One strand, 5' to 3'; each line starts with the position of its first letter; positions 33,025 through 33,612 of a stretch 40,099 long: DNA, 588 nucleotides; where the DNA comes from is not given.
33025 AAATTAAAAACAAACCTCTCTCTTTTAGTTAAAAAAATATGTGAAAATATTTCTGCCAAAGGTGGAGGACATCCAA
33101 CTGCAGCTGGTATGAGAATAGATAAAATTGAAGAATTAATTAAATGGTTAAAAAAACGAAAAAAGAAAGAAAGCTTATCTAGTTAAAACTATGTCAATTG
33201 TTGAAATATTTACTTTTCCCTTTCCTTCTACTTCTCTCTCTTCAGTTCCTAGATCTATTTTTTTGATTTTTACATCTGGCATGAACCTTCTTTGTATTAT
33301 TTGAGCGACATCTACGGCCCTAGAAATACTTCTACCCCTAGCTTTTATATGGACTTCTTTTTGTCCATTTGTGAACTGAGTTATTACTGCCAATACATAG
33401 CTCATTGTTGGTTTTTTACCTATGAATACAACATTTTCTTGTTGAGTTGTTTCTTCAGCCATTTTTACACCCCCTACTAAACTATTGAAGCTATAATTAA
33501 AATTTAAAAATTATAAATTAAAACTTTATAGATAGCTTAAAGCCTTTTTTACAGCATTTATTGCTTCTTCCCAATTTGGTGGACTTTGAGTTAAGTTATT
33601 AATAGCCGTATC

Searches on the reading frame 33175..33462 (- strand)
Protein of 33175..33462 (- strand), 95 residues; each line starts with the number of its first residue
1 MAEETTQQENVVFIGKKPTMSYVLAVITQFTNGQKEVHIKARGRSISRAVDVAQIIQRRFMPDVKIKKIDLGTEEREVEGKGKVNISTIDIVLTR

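Call 18: find_related_loci(query=window:33175-33462:-, collection=genome_contigs, flank=10000)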
Query window:33175-33462:- (95 aa) in genome_contigs; peptide patterns used: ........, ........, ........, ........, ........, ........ (x = any residue, [..] = any of these).
208 stretches matched a pattern; 98 encode a relative of the query (tblastn E <= 1e-3); the best 80 are kept; 80 distinct loci.
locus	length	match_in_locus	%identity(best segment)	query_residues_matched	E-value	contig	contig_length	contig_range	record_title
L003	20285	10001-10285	95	1-95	5e-57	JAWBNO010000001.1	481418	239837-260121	MAG: Candidatus Aenigmatarchaeota archaeon isolate GXS_202101_bins_79 GXS_202101_bins_79_scaffold_1, whole genome shotgu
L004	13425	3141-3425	89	1-95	9e-55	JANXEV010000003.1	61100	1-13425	MAG: Candidatus Aenigmatarchaeota archaeon isolate SKYB92 NODE_3_length_61100_cov_8.253093, whole genome shotgun sequenc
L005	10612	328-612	93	1-94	1e-53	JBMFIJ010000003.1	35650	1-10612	MAG: Candidatus Aenigmatarchaeota archaeon isolate KM4324-20 NODE_3_length_35650_cov_6.179771, whole genome shotgun sequ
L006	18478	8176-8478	85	1-95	3e-53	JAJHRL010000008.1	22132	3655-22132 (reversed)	MAG: Candidatus Aenigmatarchaeota archaeon isolate Bin S16 scaffold_461_c1, whole genome shotgun sequence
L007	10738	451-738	88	1-95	2e-52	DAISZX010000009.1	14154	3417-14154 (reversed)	MAG TPA_asm: Candidatus Aenigmatarchaeota archaeon isolate CTOTU25731 NODE_223_length_14154_cov_213.268742, whole genome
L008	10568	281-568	90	1-95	1e-52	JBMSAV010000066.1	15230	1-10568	MAG: Candidatus Aenigmatarchaeota archaeon isolate Aenigmarchaeota-OCT-B-r01 Aenigmarchaeota-OCT-B-r01_k141_365822, whol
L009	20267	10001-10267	91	7-95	1e-51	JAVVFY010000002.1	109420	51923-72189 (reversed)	MAG: Candidatus Aenigmatarchaeota archaeon isolate PSS.bin.12 NODE_11_length_109420_cov_13.449915, whole genome shotgun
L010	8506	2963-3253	73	1-95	9e-45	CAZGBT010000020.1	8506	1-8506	MAG TPA_asm: uncultured archaeon isolate SRP141552_co1_15 genome assembly, contig: NODE_4154_length_8506_cov_29.793516,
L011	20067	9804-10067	72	8-95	2e-40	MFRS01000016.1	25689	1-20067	MAG: Candidatus Micrarchaeota archaeon RBG_16_49_10 RBG_16_scaffold_2810, whole genome shotgun sequence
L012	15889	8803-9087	61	1-95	9e-37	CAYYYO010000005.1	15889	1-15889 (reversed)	MAG TPA_asm: uncultured archaeon isolate binchicken_co256_318 genome assembly, contig: NODE_8445_length_15889_cov_5.3536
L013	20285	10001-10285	60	1-95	5e-36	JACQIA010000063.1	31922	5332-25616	MAG: Candidatus Aenigmatarchaeota archaeon isolate NC_groundwater_1113_Ag_S-0.1um_37_102 S_p1_S3_coassembly_k141_1359333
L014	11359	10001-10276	58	1-95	3e-35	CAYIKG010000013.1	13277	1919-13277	MAG TPA_asm: uncultured archaeon isolate ERP119705_co24_1010 genome assembly, contig: NODE_5979_length_13277_cov_4.91506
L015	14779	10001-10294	64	1-95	3e-35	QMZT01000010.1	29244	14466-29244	MAG: Candidatus Aenigmatarchaeota archaeon isolate B55_G9 B55_Guay9_scaffold_00555, whole genome shotgun sequence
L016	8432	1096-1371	65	3-91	4e-35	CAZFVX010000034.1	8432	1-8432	MAG TPA_asm: uncultured archaeon isolate binchicken_co6_161 genome assembly, contig: NODE_10781_length_8432_cov_8.843381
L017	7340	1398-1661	63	8-95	4e-34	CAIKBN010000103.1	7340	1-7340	uncultured archaeon isolate AlinenSediments_bin-3679 genome assembly, contig: bin-3679:103/178, whole genome shotgun seq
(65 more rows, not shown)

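Call 21: search_protein_families(library=pfam, max_evalue=0.1, proteins=[L003:6-1256:+, L003:1604-2752:+, L003:2984-3502:+, L003:3499-4320:+, L003:4314-4733:+, L003:4730-5932:+, L003:5935-6243:-, L003:6283-8280:-])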
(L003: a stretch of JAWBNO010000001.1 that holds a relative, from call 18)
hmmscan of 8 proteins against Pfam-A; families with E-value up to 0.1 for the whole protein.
L003:6-1256:+ (416 aa): 1 family
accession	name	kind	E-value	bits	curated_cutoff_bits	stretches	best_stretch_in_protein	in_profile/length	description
PF00482.28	T2SSF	-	0.016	15.6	25.2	0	163-302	2-123/125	Type II secretion system (T2SS), protein F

L003:1604-2752:+ (382 aa): 0 families

L003:2984-3502:+ (172 aa): 0 families

L003:3499-4320:+ (273 aa): 3 families
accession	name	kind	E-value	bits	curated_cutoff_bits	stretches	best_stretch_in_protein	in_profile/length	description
PF13441.11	Gly-zipper_YMGG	-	0.00054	20.1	28.9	1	187-216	12-42/45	YMGG-like Gly-zipper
PF20721.2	C19orf12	-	0.00098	19.4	30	1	188-215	51-78/163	C19orf12-like protein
PF13488.11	Gly-zipper_Omp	-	0.012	16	25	1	187-213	8-35/46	Glycine zipper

L003:4314-4733:+ (139 aa): 1 family
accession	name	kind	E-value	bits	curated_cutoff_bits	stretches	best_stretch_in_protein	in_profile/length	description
PF01801.21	Cytomega_gL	-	0.022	14.6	25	1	39-79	58-98/211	Cytomegalovirus glycoprotein L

L003:4730-5932:+ (400 aa): 4 families
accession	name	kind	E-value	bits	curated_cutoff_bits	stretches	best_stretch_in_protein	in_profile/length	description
PF17103.10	Stealth_CR4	-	0.024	15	27.4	1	171-197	9-37/55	Stealth protein CR4, conserved region 4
PF16578.11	IL17R_fnIII_D2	-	0.028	15.3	29.7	1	270-310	15-56/105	Interleukin 17 receptor D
PF09868.14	DUF2095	-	0.049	14.1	25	0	116-187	15-86/129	Uncharacterized protein conserved in archaea (DUF2095)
PF22177.2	PBP1_XylR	-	0.083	13.6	27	0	340-377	4-41/98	XylR N-terminal domain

L003:5935-6243:- (102 aa): 1 family
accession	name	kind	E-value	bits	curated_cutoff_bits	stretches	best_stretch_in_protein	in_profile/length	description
PF14221.11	DUF4330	-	0.01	16.5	27.6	1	3-43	9-47/167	Domain of unknown function (DUF4330)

L003:6283-8280:- (665 aa): 0 families

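Call 23: find_homologous_proteins(query=L003:6-1256:+, max_evalue=0.001)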
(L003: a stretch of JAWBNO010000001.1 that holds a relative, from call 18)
Query L003:6-1256:+ (416 aa): 45 proteins with E <= 0.001 among 8000 candidates.
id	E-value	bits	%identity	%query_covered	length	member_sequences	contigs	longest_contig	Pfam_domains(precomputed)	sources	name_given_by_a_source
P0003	3.7e-254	861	100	100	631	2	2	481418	PF00482.29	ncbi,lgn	ncbi:MAG: type II secretion system F family protein [Candidatus Aenigmatarchaeota archaeon]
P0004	1.5e-162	559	63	99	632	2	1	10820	PF00482.29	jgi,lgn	-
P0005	4.0e-152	525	63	99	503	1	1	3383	PF00482.29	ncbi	ncbi:MAG: hypothetical protein QXX30_04225, partial [Candidatus Aenigmatarchaeota archaeon]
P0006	1.0e-151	523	63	99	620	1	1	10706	PF00482.29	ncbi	ncbi:MAG: hypothetical protein QXU71_01515 [Candidatus Aenigmatarchaeota archaeon]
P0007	1.3e-143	497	57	100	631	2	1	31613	PF00482.29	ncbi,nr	ncbi:MAG: type II secretion system F family protein [Candidatus Aenigmarchaeota archaeon]|nr:type II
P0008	1.3e-100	355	44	98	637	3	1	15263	-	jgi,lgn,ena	-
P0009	2.7e-100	354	45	100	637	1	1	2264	-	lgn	-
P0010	5.9e-98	347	45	96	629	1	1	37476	PF00482.29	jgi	-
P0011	1.0e-97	346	45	96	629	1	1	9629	PF00482.29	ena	-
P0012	1.2e-97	345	45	96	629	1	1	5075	PF00482.29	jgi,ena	-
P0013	1.2e-97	345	45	96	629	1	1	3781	PF00482.29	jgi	jgi:Flp pilus assembly protein TadB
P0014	2.1e-97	345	45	96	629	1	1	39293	PF00482.29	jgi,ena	-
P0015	2.3e-97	345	45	96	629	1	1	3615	PF00482.29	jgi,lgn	jgi:Flp pilus assembly protein TadB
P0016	3.4e-96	341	44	98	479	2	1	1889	-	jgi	jgi:hypothetical protein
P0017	4.0e-96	340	44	98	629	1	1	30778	-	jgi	jgi:Flp pilus assembly protein TadB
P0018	8.1e-96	339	44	96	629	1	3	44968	PF00482.29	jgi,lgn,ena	-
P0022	5.9e-95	337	44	99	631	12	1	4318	PF00482.29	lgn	-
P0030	9.5e-93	329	43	96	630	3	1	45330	PF00482.29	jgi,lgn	jgi:Flp pilus assembly protein TadB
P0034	1.5e-90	322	44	96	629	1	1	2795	PF00482.29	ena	-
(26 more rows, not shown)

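Call 24: find_encoding_contigs(protein=P0003, flank=10000, max_places=3)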
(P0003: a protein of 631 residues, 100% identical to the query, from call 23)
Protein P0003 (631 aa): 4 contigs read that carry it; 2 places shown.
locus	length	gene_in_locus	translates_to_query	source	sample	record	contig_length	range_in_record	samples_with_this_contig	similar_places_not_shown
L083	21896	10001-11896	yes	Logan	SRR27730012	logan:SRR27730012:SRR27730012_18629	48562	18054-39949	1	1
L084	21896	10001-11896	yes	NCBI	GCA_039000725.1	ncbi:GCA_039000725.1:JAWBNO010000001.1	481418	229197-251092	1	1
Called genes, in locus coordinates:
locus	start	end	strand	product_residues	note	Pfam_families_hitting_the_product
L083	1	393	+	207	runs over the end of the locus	PF00069:Pkinase, PF07714:PK_Tyr_Ser-Thr (weak), PF03109:ABC1 (weak), PF01163:RIO1, PF06293:Kdo, PF01636:APH (weak), PF06176:WaaY (faint)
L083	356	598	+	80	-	-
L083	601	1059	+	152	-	PF08069:Ribosomal_S13_N, PF00312:Ribosomal_S15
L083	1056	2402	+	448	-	PF01368:DHH, PF27767:Arc_Cdc45 (weak), PF21763:DHH_CID, PF02272:DHHA1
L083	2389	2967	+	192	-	PF01015:Ribosomal_S3Ae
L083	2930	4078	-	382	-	PF02163:Peptidase_M50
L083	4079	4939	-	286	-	PF25133:TYW2_N_2, PF02005:TRM (weak), PF02475:TRM5-TYW2_MTfase, PF06325:PrmA (weak), PF05175:MTS, PF13847:Methyltransf_31 (weak), PF01596:Methyltransf_3 (weak), PF09445:Methyltransf_15 (weak), +1 more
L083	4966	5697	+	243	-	PF00590:TP_methylase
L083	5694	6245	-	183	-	-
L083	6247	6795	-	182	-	-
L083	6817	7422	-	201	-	-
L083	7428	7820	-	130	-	PF00261:Tropomyosin (faint)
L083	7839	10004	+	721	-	PF00437:T2SSE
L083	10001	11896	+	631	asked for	PF00482:T2SSF (faint)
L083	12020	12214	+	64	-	-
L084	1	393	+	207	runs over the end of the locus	PF00069:Pkinase, PF07714:PK_Tyr_Ser-Thr (weak), PF03109:ABC1 (weak), PF01163:RIO1, PF06293:Kdo, PF01636:APH (weak), PF06176:WaaY (faint)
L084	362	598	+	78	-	-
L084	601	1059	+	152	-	PF08069:Ribosomal_S13_N, PF00312:Ribosomal_S15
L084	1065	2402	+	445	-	PF01368:DHH, PF27767:Arc_Cdc45 (weak), PF21763:DHH_CID, PF02272:DHHA1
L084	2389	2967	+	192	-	PF01015:Ribosomal_S3Ae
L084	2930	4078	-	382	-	PF02163:Peptidase_M50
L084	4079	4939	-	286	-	PF25133:TYW2_N_2, PF02005:TRM (weak), PF02475:TRM5-TYW2_MTfase, PF06325:PrmA (weak), PF05175:MTS, PF13847:Methyltransf_31 (weak), PF01596:Methyltransf_3 (weak), PF09445:Methyltransf_15 (weak), +1 more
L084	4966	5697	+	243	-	PF00590:TP_methylase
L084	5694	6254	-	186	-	-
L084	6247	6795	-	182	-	-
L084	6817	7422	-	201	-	-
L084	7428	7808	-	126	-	PF00261:Tropomyosin (weak)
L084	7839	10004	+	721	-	PF00437:T2SSE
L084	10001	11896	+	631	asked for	PF00482:T2SSF (faint)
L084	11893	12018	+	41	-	-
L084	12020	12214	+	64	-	-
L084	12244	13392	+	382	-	-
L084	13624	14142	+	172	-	-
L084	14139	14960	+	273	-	-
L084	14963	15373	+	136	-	-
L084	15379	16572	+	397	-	-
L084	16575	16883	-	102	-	-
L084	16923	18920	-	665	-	-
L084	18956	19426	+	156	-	-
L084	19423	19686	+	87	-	-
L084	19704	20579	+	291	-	-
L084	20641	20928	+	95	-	PF01918:Alba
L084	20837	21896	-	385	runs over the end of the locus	PF01368:DHH, PF02272:DHHA1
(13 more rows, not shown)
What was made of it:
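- Gene order in relatives: in L084 (GCA_039000725.1) the order is T2SSE 721 aa, T2SSF 631 aa, then 41, 64, 382, 88, 172, 273, 136 and 397 aa, then 102 and 665 aa on the opposite strand, then 156, 87 and 291 aa, then Alba (call 24).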

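Call 25: find_encoding_contigs(protein=P0004, flank=10000, max_places=3)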
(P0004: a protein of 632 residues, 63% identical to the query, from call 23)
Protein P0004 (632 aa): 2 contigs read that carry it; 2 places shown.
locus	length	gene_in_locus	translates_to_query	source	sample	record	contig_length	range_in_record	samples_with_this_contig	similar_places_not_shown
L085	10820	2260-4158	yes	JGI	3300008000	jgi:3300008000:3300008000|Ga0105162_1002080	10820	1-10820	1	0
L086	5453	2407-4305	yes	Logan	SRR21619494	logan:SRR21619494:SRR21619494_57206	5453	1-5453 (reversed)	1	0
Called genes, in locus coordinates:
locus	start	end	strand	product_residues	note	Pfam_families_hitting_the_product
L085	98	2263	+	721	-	PF00437:T2SSE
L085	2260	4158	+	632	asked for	PF00482:T2SSF (weak)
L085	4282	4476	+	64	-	-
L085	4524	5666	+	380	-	-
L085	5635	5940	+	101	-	-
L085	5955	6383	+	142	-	-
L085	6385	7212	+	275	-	PF13441:Gly-zipper_YMGG (weak), PF20721:C19orf12 (weak)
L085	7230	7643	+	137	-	-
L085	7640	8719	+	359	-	-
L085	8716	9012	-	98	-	-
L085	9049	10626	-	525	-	-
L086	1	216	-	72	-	?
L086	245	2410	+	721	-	PF00437:T2SSE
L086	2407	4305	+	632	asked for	PF00482:T2SSF (weak)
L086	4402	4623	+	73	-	-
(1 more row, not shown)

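Call 26: find_encoding_contigs(protein=P0006, flank=10000, max_places=3)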
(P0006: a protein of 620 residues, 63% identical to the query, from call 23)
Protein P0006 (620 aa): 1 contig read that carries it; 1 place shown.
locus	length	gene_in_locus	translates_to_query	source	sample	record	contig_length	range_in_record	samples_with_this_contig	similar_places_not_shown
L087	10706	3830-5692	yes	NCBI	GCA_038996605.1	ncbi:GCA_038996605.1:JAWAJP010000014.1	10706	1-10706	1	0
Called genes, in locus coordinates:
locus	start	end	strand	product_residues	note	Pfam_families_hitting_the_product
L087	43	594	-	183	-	-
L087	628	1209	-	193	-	-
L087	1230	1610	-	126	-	-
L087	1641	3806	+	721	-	PF00437:T2SSE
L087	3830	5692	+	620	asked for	PF00482:T2SSF (faint)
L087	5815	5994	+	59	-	-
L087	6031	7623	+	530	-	-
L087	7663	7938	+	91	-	-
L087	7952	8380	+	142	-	-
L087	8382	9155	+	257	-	-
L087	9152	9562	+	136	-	-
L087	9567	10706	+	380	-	?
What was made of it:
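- The same core is present in L085 and L087 (calls 25, 26).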

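Call 42: find_related_loci(query=A2, collection=metagenome_contigs, flank=10000)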
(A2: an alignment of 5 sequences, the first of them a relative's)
Query A2 (631 aa) in metagenome_contigs; peptide patterns used: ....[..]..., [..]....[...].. (x = any residue, [..] = any of these).
600 stretches matched a pattern (row limit reached: there are more); 11 encode a relative of the query (tblastn E <= 1e-3); 11 distinct loci.
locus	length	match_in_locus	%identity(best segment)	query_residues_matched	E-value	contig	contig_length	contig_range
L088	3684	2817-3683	67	3-291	3e-119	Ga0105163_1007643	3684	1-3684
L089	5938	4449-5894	25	81-523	1e-36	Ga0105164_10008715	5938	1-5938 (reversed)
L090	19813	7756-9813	24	7-611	2e-33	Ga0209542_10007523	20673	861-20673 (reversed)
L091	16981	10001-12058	27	7-611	2e-19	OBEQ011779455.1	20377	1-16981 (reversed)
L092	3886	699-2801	25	28-608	7e-17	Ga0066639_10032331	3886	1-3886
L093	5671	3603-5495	27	9-518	2e-15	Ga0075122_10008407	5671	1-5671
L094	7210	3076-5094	26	28-608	4e-15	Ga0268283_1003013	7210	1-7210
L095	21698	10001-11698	31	28-513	1e-14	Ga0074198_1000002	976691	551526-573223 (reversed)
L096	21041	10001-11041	27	6-337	2e-15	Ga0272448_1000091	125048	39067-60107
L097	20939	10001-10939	26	1-293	8e-15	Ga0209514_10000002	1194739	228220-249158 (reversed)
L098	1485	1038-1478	24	27-156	1e-7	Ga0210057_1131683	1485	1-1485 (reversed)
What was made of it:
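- Tried and rejected: A T2SSF-alignment scan of metagenomes returned 11 loci, none from the window lineage (call 42).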

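Call 52: search_protein_families(library=pfam, max_evalue=0.01, proteins=[L084:7839-10004:+, L084:5694-6254:-, L084:6247-6795:-, L084:6817-7422:-, L084:7428-7808:-, P0003])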
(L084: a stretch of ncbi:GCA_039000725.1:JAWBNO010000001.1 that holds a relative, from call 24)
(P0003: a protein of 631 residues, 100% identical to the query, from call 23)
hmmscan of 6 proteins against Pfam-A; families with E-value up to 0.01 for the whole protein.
L084:7839-10004:+ (721 aa): 2 families
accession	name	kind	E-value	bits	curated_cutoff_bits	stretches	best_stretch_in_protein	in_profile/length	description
PF00437.27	T2SSE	-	5.6e-15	55.3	24.9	1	424-563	142-267/370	Type II/IV secretion system protein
PF13191.12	AAA_16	-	6.3e-05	24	32.6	1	424-525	24-120/167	AAA ATPase domain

L084:5694-6254:- (186 aa): 2 families
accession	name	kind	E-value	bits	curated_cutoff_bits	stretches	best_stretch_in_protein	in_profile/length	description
PF20394.4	DUF6688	-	0.00016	21.8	26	1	18-176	5-159/248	DUF6688 N-terminal domain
PF17329.7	DUF5367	-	0.004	17.8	25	1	95-177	13-94/98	Family of unknown function (DUF5367)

L084:6247-6795:- (182 aa): 0 families

L084:6817-7422:- (201 aa): 1 family
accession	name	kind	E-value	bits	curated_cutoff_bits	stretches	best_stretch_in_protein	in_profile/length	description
PF20234.3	DUF6591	-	0.0034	17.6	27.1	1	57-136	122-202/228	Family of unknown function (DUF6591)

L084:7428-7808:- (126 aa): 5 families
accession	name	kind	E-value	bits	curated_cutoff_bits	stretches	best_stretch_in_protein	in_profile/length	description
PF00261.25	Tropomyosin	-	1.7e-05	24.9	38.6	1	3-90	108-198/242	Tropomyosin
PF15619.11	Lebercilin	-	0.0002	21.4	34.3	1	16-87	120-191/193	Ciliary protein causing Leber congenital amaurosis disease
PF04108.17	ATG17_like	-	0.00052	20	43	1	11-90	213-292/355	Autophagy protein ATG17-like domain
PF14931.11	IFT20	-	0.003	18.2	27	1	30-120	5-86/119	Intraflagellar transport complex B, subunit 20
PF18210.6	Knl1_RWD_C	-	0.0077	16.8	27.8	0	13-61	11-61/151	Knl1 RWD C-terminal domain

P0003 (631 aa): 1 family
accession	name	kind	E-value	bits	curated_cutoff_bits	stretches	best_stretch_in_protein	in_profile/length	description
PF00482.28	T2SSF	-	4.5e-11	43.2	25.2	1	116-244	4-124/125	Type II secretion system (T2SS), protein F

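Call 53: search_protein_families(library=ncbifam, max_evalue=0.01, proteins=[L084:7839-10004:+, L084:5694-6254:-, L084:6247-6795:-, L084:6817-7422:-, L084:7428-7808:-, P0003])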
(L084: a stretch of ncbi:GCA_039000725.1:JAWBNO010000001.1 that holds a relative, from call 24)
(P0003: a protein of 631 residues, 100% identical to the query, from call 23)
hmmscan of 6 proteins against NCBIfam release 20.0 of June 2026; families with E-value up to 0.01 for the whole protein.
L084:7839-10004:+ (721 aa): 17 families
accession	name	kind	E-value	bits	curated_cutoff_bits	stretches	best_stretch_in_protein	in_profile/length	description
NF058587.1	archaellum_moto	equivalog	3.3e-39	135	550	1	259-664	114-500/527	archaellum flagellar ATPase motor FlaI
TIGR03819.1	heli_sec_ATPase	hypoth_equivalog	1.5e-36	126.3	373.15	1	265-551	24-298/340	TadA family conjugal transfer-associated ATPase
TIGR02782.1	TrbB_P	equivalog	1.6e-17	63.8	304.55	1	288-592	8-294/303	P-type conjugative transfer ATPase TrbB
TIGR02788.1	VirB11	equivalog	3.5e-17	62.4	249.95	1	417-552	137-264/308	P-type DNA transfer ATPase VirB11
NF053672.1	bindosome_BasE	exception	3.6e-15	55.7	1000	1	272-591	119-430/512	bindosome assembly system ATPase subunit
NF010469.0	PRK13894.1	subfamily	5.5e-15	55.5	508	1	274-591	7-307/320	conjugal transfer ATPase TrbB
NF041000.1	ATPase_ComGA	equivalog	1.1e-11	44.3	300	1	372-564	82-255/267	competence type IV pilus ATPase ComGA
NF010407.0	PRK13833.1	subfamily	7.2e-10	38.8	499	1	297-593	24-302/323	conjugal transfer protein TrbB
TIGR01420.1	pilT_fam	subfamily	9.2e-10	38.2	319.1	1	425-552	123-241/343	PilT/PilU family type 4a pilus ATPase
NF010425.0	PRK13851.1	equivalog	5.9e-07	28.7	461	1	418-551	156-281/344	type IV secretion system protein VirB11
TIGR02533.1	type_II_gspE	equivalog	1.2e-06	27.5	630.25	1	426-558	245-363/486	type II secretion system ATPase GspE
NF010475.0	PRK13900.1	equivalog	1.3e-06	27.8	389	1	422-545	158-274/333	type IV secretion system ATPase VirB11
NF007755.0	PRK10436.1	equivalog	3.7e-05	22.6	617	1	426-556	221-337/465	type II secretion system protein GspE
TIGR02538.1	type_IV_pilB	equivalog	0.00012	20.8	675.65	1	427-559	319-437/564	type IV-A pilus assembly ATPase PilB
NF053534.1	T4PilAsmATPsTfpB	equivalog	0.0011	17.5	850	1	426-563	338-461/584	type IV pilus assembly ATPase TfpB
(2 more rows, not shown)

L084:5694-6254:- (186 aa): 0 families

L084:6247-6795:- (182 aa): 0 families

L084:6817-7422:- (201 aa): 2 families
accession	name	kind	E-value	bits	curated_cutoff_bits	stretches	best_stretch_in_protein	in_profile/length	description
NF041120.1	RqcH_arch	equivalog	0.00029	19.8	400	1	45-180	262-415/645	ribosome rescue protein RqcH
TIGR02169.1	SMC_prok_A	equivalog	0.0039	14.9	729.4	1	55-183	816-943/1165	chromosome segregation protein SMC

L084:7428-7808:- (126 aa): 3 families
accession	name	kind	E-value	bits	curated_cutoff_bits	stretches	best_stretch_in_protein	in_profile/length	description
TIGR02977.1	phageshock_pspA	equivalog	0.0011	18.7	242.95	1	10-119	110-215/219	phage shock protein PspA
NF045487.1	ASRP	equivalog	0.0011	17.7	300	1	4-124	354-468/593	archaea-specific SMC-related protein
NF041034.1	Rad50_Sulf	equivalog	0.0098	13.8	1000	0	3-121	437-554/872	DNA double-strand break repair ATPase Rad50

P0003 (631 aa): 1 family
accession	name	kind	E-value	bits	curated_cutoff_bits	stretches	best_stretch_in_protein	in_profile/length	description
NF010470.0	PRK13895.1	subfamily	0.0054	16.4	139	0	161-227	51-115/144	conjugal transfer protein TraM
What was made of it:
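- On Archaellum: The FlaI model scores 135 and 124 bits against a cut-off of 550 (call 53).
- On Bindosome assembly system (Bas): BasE scores 55.7 bits against a cut-off of 1000 (call 53).
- The platform protein scores 43 bits against PF00482 (cut-off 25.2) and NCBI names it a T2SS F family protein (calls 23, 52, 53). The ATPase also scores against ComGA and BasE models (call 53). The BasE and ComGA scores are far below their cut-offs: 55.7 versus 1000 bits, and 44 versus 300 bits (call 53). The best NCBIfam hit of the relatives' ATPase is the FlaI model (call 53). The FlaI score is 135 bits against a cut-off of 550 (call 53).
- Tried and rejected: The archaellum and bindosome readings were rejected on the membership tests (call 53).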
